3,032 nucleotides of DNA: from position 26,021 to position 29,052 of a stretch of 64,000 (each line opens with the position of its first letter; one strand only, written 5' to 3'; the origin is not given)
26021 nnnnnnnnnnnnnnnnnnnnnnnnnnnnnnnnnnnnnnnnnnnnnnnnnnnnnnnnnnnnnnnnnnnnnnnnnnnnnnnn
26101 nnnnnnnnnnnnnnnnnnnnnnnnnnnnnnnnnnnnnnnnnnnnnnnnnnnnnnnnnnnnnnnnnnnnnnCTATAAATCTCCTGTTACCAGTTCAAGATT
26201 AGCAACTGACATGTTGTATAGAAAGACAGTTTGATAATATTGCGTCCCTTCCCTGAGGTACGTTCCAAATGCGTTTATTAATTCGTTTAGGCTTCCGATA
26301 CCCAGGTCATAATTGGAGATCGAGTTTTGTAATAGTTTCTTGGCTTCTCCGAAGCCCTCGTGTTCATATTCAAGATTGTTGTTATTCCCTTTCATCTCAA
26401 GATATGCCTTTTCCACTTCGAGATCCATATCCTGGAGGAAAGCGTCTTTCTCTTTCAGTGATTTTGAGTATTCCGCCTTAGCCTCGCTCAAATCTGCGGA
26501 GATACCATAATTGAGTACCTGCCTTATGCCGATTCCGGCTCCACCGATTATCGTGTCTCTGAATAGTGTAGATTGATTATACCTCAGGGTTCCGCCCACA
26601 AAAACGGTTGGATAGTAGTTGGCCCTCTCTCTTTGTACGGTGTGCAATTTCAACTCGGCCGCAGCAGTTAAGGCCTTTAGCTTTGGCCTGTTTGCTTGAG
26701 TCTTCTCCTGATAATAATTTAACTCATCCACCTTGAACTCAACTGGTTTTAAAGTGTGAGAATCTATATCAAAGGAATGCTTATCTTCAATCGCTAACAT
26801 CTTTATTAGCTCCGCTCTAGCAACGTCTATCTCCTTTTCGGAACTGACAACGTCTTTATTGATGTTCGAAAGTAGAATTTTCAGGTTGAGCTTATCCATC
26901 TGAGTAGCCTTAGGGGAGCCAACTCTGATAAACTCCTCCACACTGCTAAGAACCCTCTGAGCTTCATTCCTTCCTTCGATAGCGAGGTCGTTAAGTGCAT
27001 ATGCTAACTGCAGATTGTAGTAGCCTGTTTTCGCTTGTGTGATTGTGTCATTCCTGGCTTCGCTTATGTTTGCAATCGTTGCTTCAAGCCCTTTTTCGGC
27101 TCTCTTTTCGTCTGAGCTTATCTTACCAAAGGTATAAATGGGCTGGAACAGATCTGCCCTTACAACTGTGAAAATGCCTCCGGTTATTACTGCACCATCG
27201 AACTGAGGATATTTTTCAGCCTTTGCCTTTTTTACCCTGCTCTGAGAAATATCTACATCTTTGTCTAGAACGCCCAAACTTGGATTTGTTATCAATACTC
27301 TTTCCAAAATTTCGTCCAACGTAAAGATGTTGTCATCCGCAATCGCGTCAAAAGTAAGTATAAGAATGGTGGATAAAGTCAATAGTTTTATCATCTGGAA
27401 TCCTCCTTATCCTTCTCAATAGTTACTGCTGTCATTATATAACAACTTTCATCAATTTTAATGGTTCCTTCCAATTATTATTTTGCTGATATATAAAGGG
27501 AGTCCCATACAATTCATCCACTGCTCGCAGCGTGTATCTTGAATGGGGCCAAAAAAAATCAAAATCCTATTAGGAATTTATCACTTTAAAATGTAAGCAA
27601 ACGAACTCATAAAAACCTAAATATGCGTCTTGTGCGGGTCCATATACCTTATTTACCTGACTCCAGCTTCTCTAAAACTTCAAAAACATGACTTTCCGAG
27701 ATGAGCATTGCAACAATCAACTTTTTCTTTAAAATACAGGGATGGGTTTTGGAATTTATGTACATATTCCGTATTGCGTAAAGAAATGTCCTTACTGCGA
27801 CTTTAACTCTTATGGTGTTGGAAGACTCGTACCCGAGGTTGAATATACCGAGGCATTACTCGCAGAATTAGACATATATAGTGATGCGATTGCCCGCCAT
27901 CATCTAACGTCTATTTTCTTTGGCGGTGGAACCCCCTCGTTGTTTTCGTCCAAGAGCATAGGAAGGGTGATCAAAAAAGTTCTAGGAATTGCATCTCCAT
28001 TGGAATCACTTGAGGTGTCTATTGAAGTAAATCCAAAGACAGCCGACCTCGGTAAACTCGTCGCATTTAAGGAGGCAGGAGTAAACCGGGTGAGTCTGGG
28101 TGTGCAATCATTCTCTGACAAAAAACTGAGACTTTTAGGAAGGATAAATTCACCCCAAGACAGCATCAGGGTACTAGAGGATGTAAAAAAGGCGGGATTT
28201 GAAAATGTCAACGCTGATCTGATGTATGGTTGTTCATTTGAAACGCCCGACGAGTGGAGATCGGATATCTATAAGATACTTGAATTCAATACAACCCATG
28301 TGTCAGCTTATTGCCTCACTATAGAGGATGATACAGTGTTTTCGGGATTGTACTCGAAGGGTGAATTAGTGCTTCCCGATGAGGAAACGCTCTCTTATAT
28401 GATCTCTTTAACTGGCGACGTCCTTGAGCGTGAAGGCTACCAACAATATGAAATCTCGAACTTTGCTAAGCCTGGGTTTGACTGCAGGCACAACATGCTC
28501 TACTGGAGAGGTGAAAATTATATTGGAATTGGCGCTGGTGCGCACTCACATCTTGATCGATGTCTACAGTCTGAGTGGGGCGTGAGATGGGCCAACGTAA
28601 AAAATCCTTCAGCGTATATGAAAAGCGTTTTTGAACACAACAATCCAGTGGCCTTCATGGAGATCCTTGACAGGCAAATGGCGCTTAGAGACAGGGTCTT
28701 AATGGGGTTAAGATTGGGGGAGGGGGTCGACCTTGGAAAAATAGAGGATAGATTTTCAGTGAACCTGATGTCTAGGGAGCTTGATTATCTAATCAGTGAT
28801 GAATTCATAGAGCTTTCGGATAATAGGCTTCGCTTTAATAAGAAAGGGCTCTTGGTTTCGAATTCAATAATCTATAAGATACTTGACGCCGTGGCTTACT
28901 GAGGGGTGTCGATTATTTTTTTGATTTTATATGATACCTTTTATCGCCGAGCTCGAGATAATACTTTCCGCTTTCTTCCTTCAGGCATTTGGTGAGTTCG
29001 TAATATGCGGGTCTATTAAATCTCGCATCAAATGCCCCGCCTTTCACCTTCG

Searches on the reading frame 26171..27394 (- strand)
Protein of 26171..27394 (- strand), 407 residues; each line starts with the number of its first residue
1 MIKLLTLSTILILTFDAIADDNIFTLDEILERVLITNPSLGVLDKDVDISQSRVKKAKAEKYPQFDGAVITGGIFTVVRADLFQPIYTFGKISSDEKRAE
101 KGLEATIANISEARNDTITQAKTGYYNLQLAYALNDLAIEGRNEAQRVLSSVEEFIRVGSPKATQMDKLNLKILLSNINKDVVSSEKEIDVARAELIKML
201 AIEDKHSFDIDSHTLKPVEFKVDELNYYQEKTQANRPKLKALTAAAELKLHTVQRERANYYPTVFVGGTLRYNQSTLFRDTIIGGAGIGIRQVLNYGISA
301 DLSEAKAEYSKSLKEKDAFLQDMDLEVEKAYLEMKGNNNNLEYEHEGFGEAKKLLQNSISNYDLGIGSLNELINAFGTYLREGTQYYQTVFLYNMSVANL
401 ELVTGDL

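Call 9: search_protein_families(library=pfam, proteins=[window:26171-27394:-], max_evalue=0.1)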
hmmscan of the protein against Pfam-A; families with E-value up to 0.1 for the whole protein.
window:26171-27394:- (407 aa): 1 family
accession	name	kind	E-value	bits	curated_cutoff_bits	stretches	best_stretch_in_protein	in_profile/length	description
PF02321.23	OEP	-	1.3e-30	107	22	2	230-405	6-187/187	Outer membrane efflux protein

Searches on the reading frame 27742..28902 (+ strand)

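Call 9: search_protein_families(library=pfam, proteins=[window:27742-28902:+], max_evalue=0.1)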
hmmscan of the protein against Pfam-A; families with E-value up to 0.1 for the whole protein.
window:27742-28902:+ (386 aa): 2 families
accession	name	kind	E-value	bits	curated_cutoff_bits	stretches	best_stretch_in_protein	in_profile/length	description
PF04055.27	Radical_SAM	-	8e-23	81.9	29.5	1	6-173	1-160/166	Radical SAM superfamily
PF06969.22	HemN_C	-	8.2e-09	35.8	24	1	309-372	1-67/67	HemN C-terminal domain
